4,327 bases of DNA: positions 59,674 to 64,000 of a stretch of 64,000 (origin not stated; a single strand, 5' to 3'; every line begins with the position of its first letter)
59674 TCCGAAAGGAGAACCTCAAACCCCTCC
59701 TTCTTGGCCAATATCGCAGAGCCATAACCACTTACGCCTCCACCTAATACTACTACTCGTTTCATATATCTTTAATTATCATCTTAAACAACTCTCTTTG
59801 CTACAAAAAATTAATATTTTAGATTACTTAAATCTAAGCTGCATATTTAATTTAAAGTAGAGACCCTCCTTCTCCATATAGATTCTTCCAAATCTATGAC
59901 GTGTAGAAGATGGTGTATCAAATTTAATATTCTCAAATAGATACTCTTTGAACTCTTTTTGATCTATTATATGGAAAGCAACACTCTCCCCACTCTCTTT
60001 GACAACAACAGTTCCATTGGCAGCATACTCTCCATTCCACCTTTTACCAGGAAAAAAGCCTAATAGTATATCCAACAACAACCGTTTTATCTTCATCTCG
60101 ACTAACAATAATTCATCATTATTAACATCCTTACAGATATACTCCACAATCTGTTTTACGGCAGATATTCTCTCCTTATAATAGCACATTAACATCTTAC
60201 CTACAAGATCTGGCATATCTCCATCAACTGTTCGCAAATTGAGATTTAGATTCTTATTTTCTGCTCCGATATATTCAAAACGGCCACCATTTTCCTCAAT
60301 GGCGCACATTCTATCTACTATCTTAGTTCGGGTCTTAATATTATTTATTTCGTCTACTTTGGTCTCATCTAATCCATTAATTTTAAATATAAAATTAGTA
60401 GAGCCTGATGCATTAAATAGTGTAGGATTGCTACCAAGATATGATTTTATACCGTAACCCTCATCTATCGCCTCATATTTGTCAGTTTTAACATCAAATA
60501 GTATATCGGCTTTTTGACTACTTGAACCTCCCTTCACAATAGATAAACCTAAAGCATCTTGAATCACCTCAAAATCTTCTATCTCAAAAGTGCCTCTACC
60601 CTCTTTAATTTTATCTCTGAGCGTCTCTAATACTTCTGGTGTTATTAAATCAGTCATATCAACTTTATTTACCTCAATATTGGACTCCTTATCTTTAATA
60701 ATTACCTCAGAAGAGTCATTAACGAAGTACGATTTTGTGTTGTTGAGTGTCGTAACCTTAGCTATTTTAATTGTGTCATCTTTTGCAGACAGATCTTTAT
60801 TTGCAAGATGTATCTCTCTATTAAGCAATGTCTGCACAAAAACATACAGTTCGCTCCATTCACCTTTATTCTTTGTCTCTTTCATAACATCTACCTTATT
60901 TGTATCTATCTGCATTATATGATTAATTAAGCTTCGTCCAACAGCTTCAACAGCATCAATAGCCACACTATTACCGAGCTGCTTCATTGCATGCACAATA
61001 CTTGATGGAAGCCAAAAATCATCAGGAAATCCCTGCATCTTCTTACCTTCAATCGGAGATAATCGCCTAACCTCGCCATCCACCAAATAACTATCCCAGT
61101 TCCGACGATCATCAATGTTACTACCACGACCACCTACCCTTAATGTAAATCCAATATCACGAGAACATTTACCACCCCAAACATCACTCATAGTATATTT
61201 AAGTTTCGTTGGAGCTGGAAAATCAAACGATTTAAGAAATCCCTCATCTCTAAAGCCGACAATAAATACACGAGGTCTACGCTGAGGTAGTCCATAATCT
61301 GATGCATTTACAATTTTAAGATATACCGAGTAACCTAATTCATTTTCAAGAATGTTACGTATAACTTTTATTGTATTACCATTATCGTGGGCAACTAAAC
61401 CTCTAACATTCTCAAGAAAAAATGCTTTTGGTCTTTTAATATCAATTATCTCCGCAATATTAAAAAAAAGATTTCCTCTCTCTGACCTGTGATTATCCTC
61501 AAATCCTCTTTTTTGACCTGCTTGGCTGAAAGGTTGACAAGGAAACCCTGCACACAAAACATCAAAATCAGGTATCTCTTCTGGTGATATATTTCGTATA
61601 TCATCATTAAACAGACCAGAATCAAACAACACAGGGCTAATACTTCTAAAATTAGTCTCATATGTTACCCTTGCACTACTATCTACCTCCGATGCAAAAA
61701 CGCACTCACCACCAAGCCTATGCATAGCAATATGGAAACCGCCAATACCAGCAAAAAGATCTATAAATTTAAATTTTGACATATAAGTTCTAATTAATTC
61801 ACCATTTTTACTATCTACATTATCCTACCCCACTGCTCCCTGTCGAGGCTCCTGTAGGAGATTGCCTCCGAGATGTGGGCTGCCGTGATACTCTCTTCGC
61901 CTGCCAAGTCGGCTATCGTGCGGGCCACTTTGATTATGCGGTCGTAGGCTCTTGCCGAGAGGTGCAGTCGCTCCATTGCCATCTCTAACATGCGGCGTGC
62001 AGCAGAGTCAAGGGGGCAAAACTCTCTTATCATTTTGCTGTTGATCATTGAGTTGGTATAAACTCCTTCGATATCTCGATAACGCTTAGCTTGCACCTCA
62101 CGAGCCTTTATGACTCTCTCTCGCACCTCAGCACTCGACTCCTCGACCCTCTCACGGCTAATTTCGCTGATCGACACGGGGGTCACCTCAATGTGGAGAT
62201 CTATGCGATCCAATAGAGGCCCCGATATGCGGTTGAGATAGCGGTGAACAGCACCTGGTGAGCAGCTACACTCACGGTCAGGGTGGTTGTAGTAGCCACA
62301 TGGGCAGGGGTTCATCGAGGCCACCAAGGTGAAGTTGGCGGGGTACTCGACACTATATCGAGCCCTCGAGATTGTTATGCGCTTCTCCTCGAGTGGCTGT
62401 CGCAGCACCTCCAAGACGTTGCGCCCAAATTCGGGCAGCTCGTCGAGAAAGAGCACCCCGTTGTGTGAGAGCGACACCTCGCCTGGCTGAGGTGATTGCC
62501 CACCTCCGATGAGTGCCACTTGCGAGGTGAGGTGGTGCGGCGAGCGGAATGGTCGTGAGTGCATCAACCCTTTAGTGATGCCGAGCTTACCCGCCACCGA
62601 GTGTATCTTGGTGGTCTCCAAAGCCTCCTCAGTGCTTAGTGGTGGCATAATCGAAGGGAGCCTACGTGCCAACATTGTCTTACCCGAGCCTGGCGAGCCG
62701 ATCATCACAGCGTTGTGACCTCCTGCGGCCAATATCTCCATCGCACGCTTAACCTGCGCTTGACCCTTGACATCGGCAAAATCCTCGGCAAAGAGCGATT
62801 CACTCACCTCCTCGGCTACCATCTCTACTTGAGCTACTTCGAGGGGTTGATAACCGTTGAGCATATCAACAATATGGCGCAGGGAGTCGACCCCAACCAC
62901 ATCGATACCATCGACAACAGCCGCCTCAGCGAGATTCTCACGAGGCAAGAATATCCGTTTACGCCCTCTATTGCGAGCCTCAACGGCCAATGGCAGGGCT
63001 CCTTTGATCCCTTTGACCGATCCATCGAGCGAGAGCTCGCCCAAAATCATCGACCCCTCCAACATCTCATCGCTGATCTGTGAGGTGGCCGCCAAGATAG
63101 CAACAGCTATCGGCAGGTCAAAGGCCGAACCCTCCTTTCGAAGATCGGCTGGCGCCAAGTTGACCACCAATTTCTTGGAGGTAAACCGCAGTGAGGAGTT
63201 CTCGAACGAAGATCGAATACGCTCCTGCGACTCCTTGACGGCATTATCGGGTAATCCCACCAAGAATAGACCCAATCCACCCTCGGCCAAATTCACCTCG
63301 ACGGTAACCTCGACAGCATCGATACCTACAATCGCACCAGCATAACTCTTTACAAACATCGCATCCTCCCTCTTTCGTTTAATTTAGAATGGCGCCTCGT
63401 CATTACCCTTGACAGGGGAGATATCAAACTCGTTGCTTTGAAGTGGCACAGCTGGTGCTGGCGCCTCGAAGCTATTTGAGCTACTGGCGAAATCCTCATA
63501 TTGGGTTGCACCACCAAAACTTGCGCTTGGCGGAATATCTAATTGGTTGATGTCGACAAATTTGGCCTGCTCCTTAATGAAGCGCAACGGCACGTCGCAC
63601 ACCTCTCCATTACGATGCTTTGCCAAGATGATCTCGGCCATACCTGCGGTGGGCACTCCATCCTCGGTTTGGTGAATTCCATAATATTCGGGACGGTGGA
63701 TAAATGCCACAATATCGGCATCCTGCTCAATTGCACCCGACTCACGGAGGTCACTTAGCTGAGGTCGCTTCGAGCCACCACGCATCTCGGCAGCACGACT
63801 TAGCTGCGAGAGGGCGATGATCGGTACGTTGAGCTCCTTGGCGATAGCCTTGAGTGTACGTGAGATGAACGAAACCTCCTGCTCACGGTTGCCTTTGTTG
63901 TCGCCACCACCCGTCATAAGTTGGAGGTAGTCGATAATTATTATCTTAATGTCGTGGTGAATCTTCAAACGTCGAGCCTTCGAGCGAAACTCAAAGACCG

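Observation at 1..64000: CCGG appears completely absent from the window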

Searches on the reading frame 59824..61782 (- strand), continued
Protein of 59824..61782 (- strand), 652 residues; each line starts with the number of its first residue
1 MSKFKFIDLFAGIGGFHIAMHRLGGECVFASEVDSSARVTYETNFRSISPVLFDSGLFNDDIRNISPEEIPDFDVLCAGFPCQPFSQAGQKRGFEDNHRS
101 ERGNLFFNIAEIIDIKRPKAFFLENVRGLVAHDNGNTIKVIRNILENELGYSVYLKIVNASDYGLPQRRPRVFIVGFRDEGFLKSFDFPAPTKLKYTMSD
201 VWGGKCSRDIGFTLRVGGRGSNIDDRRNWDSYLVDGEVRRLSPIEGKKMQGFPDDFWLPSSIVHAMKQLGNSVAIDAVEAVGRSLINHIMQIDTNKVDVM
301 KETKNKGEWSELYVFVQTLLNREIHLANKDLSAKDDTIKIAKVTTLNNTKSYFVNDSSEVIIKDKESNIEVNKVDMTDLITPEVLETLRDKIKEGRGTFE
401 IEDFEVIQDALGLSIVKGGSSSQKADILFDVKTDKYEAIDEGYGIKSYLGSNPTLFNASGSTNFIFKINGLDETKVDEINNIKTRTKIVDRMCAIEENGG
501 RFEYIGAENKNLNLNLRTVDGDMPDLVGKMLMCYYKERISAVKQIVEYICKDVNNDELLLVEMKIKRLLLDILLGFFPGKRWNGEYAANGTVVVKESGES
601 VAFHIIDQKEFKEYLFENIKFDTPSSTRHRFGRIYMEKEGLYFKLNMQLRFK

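Call 53: search_dna_similar(query=window:59824-61782:-, collection=phages, mode=protein, max_rows=10)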
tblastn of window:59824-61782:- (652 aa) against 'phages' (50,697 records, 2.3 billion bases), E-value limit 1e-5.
Records with a match: 1528; places in all: 1594; records where one place covers at least 80% of the query: 3.
Best place of each record, by identity: <60% 1528.
By first word of the organism name: Mycobacterium 501; Streptococcus 166; Klebsiella 115; Bacillus 59; Gordonia 57; Bacteriophage 49; Paenibacillus 48; Escherichia 45; Flavobacterium 38; Clostridium 25; and 103 more.
By host as written in the record: Mycobacterium smegmatis mc2 155 357; - 114; Mycobacterium smegmatis mc#155 61; Klebsiella pneumoniae 54; Gordonia terrae 3612 43; Mycobacterium smegmatis mc2155 27; Paenibacillus larvae 26; Paenibacillus larvae ATCC 9545 17; and 467 more.
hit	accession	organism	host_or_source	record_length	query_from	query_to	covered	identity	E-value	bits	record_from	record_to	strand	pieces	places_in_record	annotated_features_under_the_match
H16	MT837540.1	Bacteriophage sp.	human fecal samples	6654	3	652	100%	36.5%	3e-105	408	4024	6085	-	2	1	record has no annotation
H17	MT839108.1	Bacteriophage sp.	human fecal samples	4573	3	652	99%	35.6%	3e-92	364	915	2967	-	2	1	record has no annotation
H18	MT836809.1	Bacteriophage sp.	human fecal samples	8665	3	618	93%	35.9%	8e-89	353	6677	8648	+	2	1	record has no annotation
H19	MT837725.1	Bacteriophage sp.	human fecal samples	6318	3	299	46%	39.1%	1e-50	195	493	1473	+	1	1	record has no annotation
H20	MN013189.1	Microcystis phage Mic1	Cyanobacteria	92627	2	272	42%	42.3%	1e-57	217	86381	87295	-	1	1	DNA (cytosine-5)-methyltransferase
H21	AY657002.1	Streptococcus phage phi1207.3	Streptococcus pyogenes 2812A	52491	4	286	43%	40.3%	1e-51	199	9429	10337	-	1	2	spyIM: C-5 cytosine-specific DNA methylase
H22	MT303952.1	Streptococcus phage phi29862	Streptococcus pyogenes MGAS29862 ...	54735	4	286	43%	40.3%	1e-51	199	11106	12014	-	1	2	composite element phi29862 encoding mefA and msrD providing M ... | type II restriction-modification system modification protein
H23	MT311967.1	Streptococcus phage phi29854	Streptococcus pyogenes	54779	4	286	43%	40.3%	1e-51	199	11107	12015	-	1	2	composite element phi29854 encoding mef(A) and msr(D) providing M ... | type II restriction-modification system modification protein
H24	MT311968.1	Streptococcus phage phi29961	Streptococcus pyogenes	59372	4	286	43%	40.3%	1e-51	199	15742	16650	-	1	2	composite mobile genetic element phi29661 encoding mef(A) and msr(D) ... | hpaIIM: type II restriction-modification system modification protein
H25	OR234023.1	Klebsiella phage KpF2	Klebsiella pneumoniae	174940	3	312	48%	36.7%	5e-49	191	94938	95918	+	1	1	cytosine-specific methyltransferase | hypothetical protein (x2)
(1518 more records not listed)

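Call 54: search_solved_structures(query=window:59824-61782:-, max_evalue=0.001)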
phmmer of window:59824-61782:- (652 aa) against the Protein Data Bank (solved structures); distinct sequences matched with E-value up to 0.001: 51.
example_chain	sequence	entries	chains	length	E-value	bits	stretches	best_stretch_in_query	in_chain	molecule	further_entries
1svu_A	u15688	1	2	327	3.6e-62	213.8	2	4-200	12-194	Modification methylase HhaI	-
10mh_A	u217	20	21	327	2.5e-61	211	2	4-200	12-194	PROTEIN (CYTOSINE-SPECIFIC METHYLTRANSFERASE HHAI) | HaeIII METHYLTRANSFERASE | Modification methylase HhaI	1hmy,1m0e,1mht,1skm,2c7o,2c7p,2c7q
2i9k_A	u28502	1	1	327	3.2e-61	210.6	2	4-200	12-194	Modification methylase HhaI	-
1fjx_A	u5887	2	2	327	4.3e-61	210.2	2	4-200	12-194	HHAI DNA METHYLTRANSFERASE | MODIFICATION METHYLASE HHAI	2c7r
2uyh_A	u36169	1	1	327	4.8e-61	210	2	4-200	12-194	MODIFICATION METHYLASE HHAI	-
2zcj_A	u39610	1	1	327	6.3e-61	209.6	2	4-200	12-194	Modification methylase HhaI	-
2uyc_A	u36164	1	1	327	1.3e-60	208.6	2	4-200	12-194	MODIFICATION METHYLASE HHAI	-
2uz4_A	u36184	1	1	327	1.3e-60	208.6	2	4-200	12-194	MODIFICATION METHYLASE HHAI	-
2z6u_A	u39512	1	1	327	1.7e-60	208.2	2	4-200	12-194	Modification methylase HhaI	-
2z6q_A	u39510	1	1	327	1.7e-60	208.2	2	4-200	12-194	Modification methylase HhaI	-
2z6a_A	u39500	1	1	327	4.4e-60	206.8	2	4-200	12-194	Modification methylase HhaI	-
3lx6_A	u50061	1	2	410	4e-34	121.1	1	4-185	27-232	Cytosine-specific methyltransferase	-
3me5_A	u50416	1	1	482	7.1e-34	120.3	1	4-185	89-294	Cytosine-specific methyltransferase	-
1dct_A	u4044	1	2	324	2e-31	112.2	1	6-202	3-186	PROTEIN (MODIFICATION METHYLASE HAEIII)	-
3ubt_Y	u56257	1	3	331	3.8e-30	108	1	6-202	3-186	Modification methylase HaeIII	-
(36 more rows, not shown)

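Call 55: find_encoding_contigs(protein=P0003, flank=10000, max_places=2)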
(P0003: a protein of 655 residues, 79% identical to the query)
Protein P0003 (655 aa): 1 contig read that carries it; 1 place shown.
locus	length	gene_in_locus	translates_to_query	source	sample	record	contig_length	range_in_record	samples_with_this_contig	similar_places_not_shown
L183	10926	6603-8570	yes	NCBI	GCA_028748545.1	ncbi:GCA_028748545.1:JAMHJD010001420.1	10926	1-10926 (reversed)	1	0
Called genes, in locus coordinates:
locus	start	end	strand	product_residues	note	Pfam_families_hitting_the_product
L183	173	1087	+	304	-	PF01795:Methyltransf_5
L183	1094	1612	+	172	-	-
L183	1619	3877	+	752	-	PF03717:PBP_dimer (weak), PF00905:Transpeptidase, PF03793:PASTA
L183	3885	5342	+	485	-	PF01225:Mur_ligase, PF08245:Mur_ligase_M, PF02875:Mur_ligase_C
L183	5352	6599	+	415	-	PF10555:MraY_sig1 (weak), PF00953:Glycos_transf_4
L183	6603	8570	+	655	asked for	PF00145:DNA_methylase, PF09561:RE_HpaII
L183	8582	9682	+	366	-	PF03033:Glyco_transf_28, PF04101:Glyco_tran_28_C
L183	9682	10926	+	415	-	?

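Call 56: find_encoding_contigs(protein=P0005, flank=10000, max_places=2)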
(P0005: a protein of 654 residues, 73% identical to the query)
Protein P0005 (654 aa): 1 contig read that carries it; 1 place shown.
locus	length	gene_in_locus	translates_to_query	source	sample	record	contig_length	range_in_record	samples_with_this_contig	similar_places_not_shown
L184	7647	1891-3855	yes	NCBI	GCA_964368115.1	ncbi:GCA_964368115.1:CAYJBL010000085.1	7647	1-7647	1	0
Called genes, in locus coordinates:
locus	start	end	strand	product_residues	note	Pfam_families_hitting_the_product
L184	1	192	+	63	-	?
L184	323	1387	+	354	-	-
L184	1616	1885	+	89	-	PF01381:HTH_3 (weak)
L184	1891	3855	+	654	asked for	PF00145:DNA_methylase, PF09561:RE_HpaII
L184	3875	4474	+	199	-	PF08937:ThsB_TIR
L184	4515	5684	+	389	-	PF20308:TPR-S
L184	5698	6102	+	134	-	PF08937:ThsB_TIR, PF13676:TIR_2 (weak)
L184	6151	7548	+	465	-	PF04326:SLFN_AlbA_2, PF13749:HATPase_c_4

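Call 60: find_encoding_contigs(protein=P0090, flank=10000, max_places=1)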
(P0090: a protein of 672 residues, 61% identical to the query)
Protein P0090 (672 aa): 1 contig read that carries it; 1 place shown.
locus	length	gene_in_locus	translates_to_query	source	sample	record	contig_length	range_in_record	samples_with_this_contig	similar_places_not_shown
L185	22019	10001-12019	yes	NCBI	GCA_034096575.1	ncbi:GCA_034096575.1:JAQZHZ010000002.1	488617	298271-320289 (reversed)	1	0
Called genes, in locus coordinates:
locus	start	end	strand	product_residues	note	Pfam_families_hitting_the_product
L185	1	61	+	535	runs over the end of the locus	PF05681:Fumerase, PF05683:Fumerase_C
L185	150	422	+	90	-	-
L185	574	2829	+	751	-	PF01384:PHO4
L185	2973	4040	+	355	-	PF14362:DUF4407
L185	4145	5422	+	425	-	PF05201:GlutR_N, PF01488:Shikimate_DH, PF00745:GlutR_dimer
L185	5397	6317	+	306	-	PF01379:Porphobil_deam, PF03900:Porphobil_deamC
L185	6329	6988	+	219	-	PF02602:HEM4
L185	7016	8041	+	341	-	PF01208:URO-D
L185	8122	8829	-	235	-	PF19775:DUF6261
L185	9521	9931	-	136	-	PF06491:Disulph_isomer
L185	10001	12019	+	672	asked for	PF00145:DNA_methylase, PF09561:RE_HpaII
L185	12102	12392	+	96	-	PF00583:Acetyltransf_1 (weak), PF14542:Acetyltransf_CG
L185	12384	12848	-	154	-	PF13098:Thioredoxin_2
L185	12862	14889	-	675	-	PF07715:Plug, PF00593:TonB_dep_Rec_b-barrel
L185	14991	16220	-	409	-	PF04413:Glycos_transf_N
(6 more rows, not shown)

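Call 61: find_encoding_contigs(protein=P0066, flank=10000, max_places=1)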
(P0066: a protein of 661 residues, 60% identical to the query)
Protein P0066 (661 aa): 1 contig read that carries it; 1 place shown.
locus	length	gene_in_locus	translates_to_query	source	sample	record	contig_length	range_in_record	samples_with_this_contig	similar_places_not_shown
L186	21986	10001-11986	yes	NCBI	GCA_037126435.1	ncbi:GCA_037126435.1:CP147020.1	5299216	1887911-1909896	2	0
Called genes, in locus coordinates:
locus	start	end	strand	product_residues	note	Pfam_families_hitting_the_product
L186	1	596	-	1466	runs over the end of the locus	PF04997:RNA_pol_Rpb1_1, PF00623:RNA_pol_Rpb1_2, PF04983:RNA_pol_Rpb1_3, PF05000:RNA_pol_Rpb1_4, PF04998:RNA_pol_Rpb1_5, PF01333:Apocytochr_F_C (faint), PF25984:BSH_YknX (faint)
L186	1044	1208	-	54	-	-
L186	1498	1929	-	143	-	-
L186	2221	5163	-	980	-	PF18135:Type_ISP_C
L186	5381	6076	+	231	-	PF00574:CLP_protease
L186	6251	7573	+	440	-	PF12867:DinB_2, PF03781:FGE-sulfatase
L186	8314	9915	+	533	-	PF12072:RNase_Y_N, PF08668:HDOD (faint), PF00013:KH_1, PF01966:HD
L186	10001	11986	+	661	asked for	PF00145:DNA_methylase, PF09561:RE_HpaII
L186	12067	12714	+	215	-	PF00834:Ribul_P_3_epim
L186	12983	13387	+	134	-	PF00226:DnaJ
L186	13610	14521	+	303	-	PF04012:PspA_IM30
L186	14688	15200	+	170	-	PF00300:His_Phos_1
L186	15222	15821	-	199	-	PF21176:RecR_HhH, PF02132:RecR_ZnF (weak), PF13662:Toprim_4, PF01751:Toprim, PF21175:RecR_C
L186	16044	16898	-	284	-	-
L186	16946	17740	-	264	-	PF04116:FA_hydroxylase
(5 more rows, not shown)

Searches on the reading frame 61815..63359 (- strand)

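Call 33: search_protein_families(library=pfam, proteins=[window:61815-63359:-], max_evalue=0.00001)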
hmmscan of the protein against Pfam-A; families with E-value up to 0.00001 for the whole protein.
window:61815-63359:- (514 aa): 5 families
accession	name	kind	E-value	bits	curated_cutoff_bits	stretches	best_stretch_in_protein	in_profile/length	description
PF01078.27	Mg_chelatase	-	3.4e-96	321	20.3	1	193-398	1-205/207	Magnesium chelatase, subunit ChlI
PF13541.12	ChlI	-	9e-42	142.2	27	1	20-142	1-121/121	Subunit ChlI of Mg-chelatase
PF13335.12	Mg_chelatase_C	-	3.7e-34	117.6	26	1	406-503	1-94/94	Magnesium chelatase, subunit ChlI C-terminal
PF07728.20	AAA_5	-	1.9e-10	41.3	22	1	218-353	3-125/139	AAA domain (dynein-related subfamily)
PF00493.29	MCM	-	4.6e-06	26.4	23.3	0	290-359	112-180/224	MCM P-loop domain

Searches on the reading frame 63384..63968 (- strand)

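Call 33: search_protein_families(library=pfam, proteins=[window:63384-63968:-], max_evalue=0.00001)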
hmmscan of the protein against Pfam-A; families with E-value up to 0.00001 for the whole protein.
window:63384-63968:- (194 aa): 1 family
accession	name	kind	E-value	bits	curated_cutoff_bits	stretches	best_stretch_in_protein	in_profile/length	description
PF03796.21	DnaB_C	-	6.1e-54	183.5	27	1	3-138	126-254/255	DnaB-like helicase C terminal domain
